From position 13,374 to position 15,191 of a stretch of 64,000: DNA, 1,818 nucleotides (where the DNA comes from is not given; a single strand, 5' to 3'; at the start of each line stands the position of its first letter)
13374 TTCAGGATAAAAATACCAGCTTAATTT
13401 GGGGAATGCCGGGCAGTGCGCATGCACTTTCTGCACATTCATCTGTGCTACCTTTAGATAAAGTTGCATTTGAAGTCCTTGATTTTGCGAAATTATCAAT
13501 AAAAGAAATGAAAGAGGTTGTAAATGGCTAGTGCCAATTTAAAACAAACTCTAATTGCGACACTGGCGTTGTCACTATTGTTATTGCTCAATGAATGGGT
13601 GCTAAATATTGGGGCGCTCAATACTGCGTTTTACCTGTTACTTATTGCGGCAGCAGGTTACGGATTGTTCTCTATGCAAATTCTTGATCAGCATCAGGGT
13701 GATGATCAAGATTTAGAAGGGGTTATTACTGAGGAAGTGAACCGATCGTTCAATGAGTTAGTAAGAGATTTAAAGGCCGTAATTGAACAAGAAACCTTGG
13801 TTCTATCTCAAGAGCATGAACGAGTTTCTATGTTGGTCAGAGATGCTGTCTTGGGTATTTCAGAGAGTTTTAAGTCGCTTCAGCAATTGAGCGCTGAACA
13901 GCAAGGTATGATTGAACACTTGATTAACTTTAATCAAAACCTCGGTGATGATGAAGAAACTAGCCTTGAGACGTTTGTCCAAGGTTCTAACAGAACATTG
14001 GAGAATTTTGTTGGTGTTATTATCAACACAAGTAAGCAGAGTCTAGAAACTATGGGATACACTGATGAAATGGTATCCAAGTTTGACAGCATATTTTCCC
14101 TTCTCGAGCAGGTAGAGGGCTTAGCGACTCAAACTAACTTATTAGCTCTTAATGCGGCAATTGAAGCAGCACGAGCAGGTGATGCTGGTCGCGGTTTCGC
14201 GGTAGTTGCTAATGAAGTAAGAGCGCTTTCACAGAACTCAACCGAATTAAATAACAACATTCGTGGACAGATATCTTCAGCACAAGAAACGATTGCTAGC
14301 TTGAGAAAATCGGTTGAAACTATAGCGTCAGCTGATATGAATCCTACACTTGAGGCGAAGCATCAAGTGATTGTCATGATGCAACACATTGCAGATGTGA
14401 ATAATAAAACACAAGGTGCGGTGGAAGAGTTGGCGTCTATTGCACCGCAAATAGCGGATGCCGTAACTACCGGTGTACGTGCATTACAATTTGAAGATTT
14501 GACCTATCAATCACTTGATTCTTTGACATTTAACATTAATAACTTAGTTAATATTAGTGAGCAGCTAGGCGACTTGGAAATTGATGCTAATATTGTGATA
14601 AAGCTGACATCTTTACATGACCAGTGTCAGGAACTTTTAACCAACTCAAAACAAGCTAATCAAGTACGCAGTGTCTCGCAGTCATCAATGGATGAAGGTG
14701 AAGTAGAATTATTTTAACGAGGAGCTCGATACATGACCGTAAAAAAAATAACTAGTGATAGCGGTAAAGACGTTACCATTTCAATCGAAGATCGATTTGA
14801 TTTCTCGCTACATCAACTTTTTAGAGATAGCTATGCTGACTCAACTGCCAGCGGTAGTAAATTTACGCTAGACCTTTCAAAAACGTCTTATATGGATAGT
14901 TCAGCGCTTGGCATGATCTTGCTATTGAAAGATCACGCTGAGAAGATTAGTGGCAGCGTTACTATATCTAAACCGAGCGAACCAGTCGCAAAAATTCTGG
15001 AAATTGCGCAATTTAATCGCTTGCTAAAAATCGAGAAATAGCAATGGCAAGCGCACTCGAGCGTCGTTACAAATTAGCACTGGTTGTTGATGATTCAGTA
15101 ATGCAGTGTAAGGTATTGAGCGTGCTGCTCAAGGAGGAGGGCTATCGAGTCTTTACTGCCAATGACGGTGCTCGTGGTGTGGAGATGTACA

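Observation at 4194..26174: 22-kb integrated F7 chemosensory / partner-switch / phosphorelay / c-di-GMP cluster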

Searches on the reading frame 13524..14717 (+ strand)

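Call 4: search_protein_families(library=pfam, proteins=[window:13524-14717:+])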
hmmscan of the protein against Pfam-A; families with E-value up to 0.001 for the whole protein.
window:13524-14717:+ (397 aa): 1 family
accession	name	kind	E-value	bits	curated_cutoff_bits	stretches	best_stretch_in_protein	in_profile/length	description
PF00015.26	MCPsignal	-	2.8e-26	92.8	34.6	1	175-315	20-166/172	Methyl-accepting chemotaxis protein (MCP) signalling domain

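Call 31: search_protein_families(library=ncbifam, proteins=[window:13524-14717:+], max_evalue=0.01)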
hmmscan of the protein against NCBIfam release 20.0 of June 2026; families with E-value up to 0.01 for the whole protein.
window:13524-14717:+ (397 aa): 9 families
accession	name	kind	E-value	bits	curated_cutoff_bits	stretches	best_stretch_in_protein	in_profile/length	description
NF058645.1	MCPCtpMPsAe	equivalog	1.7e-23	83.2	900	1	142-321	347-525/558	methyl-accepting chemotaxis protein CtpM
NF007309.0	PRK09793.1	equivalog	2.7e-19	69.6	903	1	182-316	349-481/533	methyl-accepting chemotaxis protein IV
NF041847.1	transduc_aer2_vibrio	equivalog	1.2e-18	66.7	1200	1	171-393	582-800/804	aerotaxis transducer Aer2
NF011622.0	PRK15048.1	equivalog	6.2e-18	65.2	900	1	188-316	357-483/553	methyl-accepting chemotaxis protein II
NF047851.1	MCPCitTducer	equivalog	6.9e-18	65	900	1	186-321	356-489/553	methyl-accepting chemotaxis citrate transducer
NF011615.0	PRK15041.1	equivalog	1.2e-17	63.8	947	1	188-303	359-473/554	methyl-accepting chemotaxis protein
NF050802.1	AspChtxCcaA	equivalog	6.6e-17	61.1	1300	1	135-313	511-694/700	aspartate chemotaxis receptor CcaA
NF052273.1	BB0569_chemotaxis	equivalog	8.6e-08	31.1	1000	1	112-338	35-261/590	BB0569 family chemotaxis protein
NF038222.1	IcmW_IVB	equivalog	0.0062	16.8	100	0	69-153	39-120/139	type IVB secretion system protein IcmW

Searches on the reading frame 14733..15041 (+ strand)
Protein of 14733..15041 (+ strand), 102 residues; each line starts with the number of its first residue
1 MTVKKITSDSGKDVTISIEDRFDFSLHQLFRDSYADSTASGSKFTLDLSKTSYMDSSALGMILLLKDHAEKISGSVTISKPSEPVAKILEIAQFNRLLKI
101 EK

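Call 4: search_protein_families(library=pfam, proteins=[window:14733-15041:+])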
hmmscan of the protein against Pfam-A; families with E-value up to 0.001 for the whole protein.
window:14733-15041:+ (102 aa): 2 families
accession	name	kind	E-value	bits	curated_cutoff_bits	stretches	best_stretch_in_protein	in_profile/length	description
PF01740.26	STAS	-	3.8e-12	46.3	22.6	1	14-101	11-100/106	STAS domain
PF13466.11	STAS_2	-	2.1e-09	37.8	29.2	1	17-92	2-77/80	STAS domain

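Call 31: search_protein_families(library=ncbifam, proteins=[window:14733-15041:+], max_evalue=0.01)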
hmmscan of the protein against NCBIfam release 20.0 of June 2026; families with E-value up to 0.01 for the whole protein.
window:14733-15041:+ (102 aa): 2 families
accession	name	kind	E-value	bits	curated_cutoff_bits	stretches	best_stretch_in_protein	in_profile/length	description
TIGR00377.1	ant_ant_sig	superfamily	8e-12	45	53.45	1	6-101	6-103/108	anti-sigma factor antagonist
TIGR02886.1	spore_II_AA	equivalog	2.8e-08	33.7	114.75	1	13-101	9-99/106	anti-sigma F factor antagonist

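Call 91: search_solved_structures(query=window:14733-15038:+, max_evalue=0.01, show_alignments=1)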
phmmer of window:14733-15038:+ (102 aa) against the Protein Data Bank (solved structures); distinct sequences matched with E-value up to 0.01: 3.
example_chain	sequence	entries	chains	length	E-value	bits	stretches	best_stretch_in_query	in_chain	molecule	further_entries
1sbo_A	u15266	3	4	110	3.1e-07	33.9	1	36-100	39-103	Putative anti-sigma factor antagonist TM1442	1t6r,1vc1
6m36_B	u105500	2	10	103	0.0022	21.7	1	10-98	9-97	Anti-sigma-B factor antagonist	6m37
4hyl_A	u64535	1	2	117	0.0023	21.6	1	18-94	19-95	Stage II sporulation protein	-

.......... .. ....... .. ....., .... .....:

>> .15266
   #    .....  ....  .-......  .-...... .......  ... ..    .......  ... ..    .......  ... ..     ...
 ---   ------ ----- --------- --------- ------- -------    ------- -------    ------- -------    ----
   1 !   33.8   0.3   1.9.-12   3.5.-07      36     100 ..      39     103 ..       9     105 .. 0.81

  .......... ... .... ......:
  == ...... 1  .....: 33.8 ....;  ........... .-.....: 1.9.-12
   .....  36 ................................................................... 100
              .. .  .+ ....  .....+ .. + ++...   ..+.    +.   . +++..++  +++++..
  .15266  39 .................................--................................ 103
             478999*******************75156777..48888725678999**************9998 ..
